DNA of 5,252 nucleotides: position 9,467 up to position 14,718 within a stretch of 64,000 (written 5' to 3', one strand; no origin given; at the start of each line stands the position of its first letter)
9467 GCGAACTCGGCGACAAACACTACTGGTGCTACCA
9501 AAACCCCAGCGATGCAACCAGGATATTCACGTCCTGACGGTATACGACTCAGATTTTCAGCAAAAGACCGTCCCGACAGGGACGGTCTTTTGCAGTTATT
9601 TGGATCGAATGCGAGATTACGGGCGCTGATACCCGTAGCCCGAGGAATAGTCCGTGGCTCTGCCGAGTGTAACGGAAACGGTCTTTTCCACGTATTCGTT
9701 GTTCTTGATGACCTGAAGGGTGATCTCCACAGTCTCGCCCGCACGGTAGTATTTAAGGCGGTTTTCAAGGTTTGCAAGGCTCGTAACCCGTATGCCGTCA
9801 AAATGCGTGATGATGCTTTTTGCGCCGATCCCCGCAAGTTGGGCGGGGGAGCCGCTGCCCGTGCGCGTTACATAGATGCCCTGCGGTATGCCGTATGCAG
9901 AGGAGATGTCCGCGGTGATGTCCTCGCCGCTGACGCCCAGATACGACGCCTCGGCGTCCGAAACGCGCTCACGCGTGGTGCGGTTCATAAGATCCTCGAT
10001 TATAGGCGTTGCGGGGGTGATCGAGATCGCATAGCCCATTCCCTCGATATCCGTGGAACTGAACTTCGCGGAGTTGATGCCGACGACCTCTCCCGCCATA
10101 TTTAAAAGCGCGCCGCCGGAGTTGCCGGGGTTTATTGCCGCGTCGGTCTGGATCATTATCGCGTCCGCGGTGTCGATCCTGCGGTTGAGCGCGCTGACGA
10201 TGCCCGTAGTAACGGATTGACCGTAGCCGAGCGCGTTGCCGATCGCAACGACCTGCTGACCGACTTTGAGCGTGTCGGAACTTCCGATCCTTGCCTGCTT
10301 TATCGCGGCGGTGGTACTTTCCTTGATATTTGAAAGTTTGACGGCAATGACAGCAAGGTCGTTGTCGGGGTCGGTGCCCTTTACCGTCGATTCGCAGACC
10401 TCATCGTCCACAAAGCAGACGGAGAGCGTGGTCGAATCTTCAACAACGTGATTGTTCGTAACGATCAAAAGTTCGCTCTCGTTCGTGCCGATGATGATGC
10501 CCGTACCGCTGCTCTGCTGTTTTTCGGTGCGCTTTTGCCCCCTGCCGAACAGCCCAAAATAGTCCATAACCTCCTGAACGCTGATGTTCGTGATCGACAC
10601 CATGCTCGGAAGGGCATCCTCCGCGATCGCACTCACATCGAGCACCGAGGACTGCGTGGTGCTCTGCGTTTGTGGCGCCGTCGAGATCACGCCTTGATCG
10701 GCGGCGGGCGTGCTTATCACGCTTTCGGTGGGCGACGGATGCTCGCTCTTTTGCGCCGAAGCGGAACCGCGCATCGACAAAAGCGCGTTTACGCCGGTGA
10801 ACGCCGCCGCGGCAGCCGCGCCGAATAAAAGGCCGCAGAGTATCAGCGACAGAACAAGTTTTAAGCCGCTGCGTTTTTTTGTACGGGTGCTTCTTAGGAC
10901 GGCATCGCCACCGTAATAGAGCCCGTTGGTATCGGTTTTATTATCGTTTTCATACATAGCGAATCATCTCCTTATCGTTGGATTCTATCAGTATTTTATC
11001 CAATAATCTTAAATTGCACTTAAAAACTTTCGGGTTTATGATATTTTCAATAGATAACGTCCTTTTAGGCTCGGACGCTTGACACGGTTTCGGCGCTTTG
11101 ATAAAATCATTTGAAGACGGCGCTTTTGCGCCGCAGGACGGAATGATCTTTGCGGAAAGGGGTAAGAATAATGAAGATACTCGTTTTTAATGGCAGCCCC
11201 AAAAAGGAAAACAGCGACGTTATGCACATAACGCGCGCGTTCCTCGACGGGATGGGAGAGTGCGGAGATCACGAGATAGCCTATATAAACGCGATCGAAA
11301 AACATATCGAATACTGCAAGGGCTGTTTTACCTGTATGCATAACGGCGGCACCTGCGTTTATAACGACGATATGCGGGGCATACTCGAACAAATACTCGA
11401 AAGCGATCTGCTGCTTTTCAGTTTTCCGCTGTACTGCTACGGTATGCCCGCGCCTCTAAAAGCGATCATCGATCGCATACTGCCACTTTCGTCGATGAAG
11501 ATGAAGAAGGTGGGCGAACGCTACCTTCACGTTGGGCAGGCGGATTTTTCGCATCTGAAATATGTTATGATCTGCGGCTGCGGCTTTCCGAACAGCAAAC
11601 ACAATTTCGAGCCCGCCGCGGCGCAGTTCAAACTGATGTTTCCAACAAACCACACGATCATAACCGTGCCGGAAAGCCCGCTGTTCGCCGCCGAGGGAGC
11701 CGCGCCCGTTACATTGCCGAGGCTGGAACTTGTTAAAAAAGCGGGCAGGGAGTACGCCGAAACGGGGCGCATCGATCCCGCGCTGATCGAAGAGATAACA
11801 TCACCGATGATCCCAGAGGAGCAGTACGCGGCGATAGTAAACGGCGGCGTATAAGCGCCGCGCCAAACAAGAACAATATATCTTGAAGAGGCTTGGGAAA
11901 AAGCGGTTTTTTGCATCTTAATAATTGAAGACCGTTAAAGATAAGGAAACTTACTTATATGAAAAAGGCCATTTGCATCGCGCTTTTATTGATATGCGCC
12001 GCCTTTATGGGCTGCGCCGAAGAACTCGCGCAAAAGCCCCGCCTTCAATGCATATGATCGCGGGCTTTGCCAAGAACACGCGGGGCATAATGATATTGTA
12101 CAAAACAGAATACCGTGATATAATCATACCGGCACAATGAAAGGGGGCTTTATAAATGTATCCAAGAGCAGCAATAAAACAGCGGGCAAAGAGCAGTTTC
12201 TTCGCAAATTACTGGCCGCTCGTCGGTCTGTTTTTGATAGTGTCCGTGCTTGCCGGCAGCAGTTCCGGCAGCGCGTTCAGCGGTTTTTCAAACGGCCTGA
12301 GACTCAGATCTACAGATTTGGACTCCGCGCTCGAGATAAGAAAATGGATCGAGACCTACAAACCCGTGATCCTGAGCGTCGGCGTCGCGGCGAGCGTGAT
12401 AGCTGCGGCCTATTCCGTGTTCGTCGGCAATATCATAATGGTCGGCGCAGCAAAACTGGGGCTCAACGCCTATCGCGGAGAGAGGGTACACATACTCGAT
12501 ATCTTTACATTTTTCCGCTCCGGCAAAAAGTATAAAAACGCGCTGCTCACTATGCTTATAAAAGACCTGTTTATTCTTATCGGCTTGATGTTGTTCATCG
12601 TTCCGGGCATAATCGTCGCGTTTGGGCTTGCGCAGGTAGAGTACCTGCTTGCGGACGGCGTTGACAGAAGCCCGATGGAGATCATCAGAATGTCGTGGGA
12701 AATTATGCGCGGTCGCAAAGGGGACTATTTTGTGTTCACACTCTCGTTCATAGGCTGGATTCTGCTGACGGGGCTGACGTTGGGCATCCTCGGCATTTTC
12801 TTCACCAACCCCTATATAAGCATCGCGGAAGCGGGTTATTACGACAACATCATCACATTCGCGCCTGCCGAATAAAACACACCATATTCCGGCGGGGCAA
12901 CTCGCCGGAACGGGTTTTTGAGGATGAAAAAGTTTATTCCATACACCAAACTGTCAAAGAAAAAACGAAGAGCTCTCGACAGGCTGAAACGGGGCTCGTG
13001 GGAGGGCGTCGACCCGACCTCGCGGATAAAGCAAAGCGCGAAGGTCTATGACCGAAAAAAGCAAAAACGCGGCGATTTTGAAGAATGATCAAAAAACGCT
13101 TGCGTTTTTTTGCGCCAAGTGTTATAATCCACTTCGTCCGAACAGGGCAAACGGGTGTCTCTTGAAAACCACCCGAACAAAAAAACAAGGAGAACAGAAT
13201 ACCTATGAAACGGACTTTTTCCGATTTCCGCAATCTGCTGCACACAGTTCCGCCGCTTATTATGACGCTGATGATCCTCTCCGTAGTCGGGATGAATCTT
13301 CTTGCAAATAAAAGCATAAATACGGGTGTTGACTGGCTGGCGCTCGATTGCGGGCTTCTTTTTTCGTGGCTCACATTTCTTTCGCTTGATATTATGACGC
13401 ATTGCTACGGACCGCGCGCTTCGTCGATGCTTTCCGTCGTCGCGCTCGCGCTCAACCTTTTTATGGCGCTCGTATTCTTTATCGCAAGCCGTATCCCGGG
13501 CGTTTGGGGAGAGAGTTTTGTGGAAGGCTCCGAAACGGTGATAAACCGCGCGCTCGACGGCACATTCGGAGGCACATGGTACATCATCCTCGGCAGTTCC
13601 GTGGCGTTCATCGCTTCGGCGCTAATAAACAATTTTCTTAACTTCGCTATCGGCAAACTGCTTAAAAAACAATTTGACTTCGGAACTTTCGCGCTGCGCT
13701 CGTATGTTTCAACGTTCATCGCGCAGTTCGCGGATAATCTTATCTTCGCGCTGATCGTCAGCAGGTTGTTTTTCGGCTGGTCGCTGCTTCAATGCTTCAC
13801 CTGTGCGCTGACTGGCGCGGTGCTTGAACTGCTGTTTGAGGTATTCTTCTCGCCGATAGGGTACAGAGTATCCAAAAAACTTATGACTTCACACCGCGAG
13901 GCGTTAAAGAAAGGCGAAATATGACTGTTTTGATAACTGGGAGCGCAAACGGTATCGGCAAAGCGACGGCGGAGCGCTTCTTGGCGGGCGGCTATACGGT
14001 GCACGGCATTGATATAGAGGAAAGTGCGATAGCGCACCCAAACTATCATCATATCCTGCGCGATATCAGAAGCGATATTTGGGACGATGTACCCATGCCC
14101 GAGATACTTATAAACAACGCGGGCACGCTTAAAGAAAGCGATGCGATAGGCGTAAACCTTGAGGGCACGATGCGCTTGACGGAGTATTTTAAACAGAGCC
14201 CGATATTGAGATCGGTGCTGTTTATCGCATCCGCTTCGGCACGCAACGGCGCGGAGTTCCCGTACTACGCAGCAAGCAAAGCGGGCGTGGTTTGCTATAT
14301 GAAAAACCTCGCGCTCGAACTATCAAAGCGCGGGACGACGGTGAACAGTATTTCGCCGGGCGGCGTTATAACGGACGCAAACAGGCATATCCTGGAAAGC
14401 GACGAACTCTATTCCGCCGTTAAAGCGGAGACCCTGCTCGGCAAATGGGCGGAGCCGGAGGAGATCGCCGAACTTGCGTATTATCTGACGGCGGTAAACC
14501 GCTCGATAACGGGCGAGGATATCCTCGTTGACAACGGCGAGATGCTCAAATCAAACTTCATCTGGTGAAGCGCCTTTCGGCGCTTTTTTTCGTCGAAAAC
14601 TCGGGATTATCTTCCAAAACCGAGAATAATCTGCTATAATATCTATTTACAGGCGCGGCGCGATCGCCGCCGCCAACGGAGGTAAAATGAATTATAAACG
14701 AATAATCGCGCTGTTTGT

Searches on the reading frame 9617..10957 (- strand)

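Call 14: search_protein_families(library=pfam, proteins=[window:9617-10957:-])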
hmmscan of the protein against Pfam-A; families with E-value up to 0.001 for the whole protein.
window:9617-10957:- (446 aa): 5 families
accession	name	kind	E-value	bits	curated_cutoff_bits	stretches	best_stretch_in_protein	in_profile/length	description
PF13365.12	Trypsin_2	-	1.8e-30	107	27.6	1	151-294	1-144/144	Trypsin-like peptidase domain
PF00089.32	Trypsin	-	9.3e-16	58.7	20.6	1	152-320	28-220/220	Trypsin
PF13180.12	PDZ_2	-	4.2e-08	33.8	27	1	339-428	2-79/80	PDZ domain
PF17820.7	PDZ_6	-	0.00021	21.4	27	0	363-415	2-53/54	PDZ domain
PF00595.29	PDZ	-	0.0004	21.2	23.2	0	337-415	9-79/81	PDZ domain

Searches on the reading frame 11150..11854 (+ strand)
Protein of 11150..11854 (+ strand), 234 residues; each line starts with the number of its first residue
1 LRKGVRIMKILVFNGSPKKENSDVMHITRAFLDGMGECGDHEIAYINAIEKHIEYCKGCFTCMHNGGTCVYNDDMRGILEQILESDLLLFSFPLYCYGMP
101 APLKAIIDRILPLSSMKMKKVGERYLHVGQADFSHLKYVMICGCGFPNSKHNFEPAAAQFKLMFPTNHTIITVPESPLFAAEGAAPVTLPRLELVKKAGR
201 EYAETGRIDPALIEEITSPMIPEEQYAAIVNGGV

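Call 14: search_protein_families(library=pfam, proteins=[window:11150-11854:+])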
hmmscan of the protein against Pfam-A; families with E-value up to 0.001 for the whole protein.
window:11150-11854:+ (234 aa): 2 families
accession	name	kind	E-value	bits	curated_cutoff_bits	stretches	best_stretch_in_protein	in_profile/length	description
PF02525.22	Flavodoxin_2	-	3.8e-14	53.3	27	1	8-111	1-104/198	Flavodoxin-like fold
PF03358.20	FMN_red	-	3.1e-12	46.7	24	1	8-110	1-96/152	NADPH-dependent FMN reductase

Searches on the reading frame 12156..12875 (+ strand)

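Call 14: search_protein_families(library=pfam, proteins=[window:12156-12875:+])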
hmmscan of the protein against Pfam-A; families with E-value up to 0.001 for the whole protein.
window:12156-12875:+ (239 aa): 2 families
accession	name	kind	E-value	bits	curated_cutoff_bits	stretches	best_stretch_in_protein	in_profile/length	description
PF06161.16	DUF975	-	1.1e-23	84.7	34.8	1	142-232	150-239/243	Protein of unknown function (DUF975)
PF06790.16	UPF0259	-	0.00091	19.5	31.4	0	82-159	87-163/248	Uncharacterised protein family (UPF0259)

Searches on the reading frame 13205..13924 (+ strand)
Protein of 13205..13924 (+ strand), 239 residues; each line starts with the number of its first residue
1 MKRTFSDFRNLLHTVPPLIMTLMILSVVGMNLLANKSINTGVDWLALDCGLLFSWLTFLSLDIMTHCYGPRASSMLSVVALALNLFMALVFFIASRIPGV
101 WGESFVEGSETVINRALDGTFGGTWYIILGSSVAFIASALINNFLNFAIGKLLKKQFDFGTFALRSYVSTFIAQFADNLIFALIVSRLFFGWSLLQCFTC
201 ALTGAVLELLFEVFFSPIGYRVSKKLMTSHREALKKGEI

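Call 14: search_protein_families(library=pfam, proteins=[window:13205-13924:+])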
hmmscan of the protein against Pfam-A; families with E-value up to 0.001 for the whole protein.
window:13205-13924:+ (239 aa): 1 family
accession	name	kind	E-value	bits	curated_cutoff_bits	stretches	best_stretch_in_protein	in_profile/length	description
PF02592.20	Vut_1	-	2.9e-23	83.4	27.2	1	49-222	2-152/152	Putative vitamin uptake transporter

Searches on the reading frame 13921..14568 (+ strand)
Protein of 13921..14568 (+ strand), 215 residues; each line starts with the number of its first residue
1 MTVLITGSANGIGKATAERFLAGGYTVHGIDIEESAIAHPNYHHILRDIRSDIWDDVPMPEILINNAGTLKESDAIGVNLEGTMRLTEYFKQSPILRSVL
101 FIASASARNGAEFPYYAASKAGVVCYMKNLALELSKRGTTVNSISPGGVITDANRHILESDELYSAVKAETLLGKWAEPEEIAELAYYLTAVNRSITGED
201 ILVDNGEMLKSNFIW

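Call 14: search_protein_families(library=pfam, proteins=[window:13921-14568:+])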
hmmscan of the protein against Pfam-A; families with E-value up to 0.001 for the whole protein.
window:13921-14568:+ (215 aa): 3 families
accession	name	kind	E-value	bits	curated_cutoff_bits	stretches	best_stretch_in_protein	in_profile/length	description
PF13561.12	adh_short_C2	-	1.1e-28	100.9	27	1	73-206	98-234/236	Enoyl-(Acyl carrier protein) reductase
PF00106.31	adh_short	-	3.1e-20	72.9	26.6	2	62-159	80-192/195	short chain dehydrogenase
PF01370.27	Epimerase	-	7.6e-05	22.7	20.9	1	3-106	1-117/240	NAD dependent epimerase/dehydratase family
